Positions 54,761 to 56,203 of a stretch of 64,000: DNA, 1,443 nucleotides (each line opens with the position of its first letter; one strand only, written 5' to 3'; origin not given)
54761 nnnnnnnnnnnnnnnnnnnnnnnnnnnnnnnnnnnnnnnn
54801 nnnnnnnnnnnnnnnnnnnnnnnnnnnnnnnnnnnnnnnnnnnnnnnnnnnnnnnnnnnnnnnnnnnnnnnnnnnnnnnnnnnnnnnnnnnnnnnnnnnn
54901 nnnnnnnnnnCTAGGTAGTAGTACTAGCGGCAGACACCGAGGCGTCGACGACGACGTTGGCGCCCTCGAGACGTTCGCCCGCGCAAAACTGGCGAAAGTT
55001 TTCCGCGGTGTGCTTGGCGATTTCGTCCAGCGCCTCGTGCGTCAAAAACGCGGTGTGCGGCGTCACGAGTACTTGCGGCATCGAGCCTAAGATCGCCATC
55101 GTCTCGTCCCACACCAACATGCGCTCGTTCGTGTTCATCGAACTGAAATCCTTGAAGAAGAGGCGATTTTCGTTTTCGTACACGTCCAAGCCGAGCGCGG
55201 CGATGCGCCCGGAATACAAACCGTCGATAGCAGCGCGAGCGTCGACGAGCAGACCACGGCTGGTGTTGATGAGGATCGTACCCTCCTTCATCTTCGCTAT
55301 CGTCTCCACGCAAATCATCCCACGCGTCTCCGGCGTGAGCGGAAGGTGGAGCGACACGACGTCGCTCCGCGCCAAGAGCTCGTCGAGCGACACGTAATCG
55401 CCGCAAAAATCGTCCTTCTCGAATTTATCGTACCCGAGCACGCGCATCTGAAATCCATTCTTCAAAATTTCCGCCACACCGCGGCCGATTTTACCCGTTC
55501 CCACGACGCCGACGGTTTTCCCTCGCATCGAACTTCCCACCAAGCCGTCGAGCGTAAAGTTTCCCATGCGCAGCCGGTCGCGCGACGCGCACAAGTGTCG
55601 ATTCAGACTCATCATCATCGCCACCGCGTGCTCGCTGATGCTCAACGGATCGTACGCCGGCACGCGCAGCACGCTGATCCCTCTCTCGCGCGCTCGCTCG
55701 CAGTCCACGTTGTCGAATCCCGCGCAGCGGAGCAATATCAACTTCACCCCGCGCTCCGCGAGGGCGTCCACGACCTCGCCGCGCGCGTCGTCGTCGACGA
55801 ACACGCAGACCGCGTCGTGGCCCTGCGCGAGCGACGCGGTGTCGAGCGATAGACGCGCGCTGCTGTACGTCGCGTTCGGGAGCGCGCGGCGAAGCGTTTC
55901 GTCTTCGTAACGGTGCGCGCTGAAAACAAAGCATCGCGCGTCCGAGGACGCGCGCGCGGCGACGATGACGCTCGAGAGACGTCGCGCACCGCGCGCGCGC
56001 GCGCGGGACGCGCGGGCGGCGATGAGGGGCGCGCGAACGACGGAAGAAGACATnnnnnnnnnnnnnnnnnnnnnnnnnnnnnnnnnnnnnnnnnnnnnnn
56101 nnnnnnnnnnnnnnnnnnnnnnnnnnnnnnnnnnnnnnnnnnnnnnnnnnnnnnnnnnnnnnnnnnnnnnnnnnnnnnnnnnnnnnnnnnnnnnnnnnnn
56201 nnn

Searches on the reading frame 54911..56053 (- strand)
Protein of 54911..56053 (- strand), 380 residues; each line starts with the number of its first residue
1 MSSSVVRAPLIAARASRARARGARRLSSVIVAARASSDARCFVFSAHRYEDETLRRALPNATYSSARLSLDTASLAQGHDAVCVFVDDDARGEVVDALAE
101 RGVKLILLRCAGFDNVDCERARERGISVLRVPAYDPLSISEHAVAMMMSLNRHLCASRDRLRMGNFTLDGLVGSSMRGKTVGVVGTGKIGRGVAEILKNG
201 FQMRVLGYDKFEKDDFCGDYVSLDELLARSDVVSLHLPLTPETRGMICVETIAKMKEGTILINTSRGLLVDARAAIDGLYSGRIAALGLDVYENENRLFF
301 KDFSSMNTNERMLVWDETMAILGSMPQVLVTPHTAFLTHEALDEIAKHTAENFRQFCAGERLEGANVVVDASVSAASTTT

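Call 44: search_protein_families(library=pfam, proteins=[window:54911-56053:-], max_evalue=0.0001)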
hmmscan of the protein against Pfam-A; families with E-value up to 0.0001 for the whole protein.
window:54911-56053:- (380 aa): 2 families
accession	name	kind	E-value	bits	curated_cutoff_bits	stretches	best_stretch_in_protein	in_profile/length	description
PF02826.25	2-Hacid_dh_C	-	7.2e-50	169.3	25.1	1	144-335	1-178/178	D-isomer specific 2-hydroxyacid dehydrogenase, NAD binding domain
PF00389.36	2-Hacid_dh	-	1.9e-26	92.8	24.6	1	43-363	3-130/134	D-isomer specific 2-hydroxyacid dehydrogenase, catalytic domain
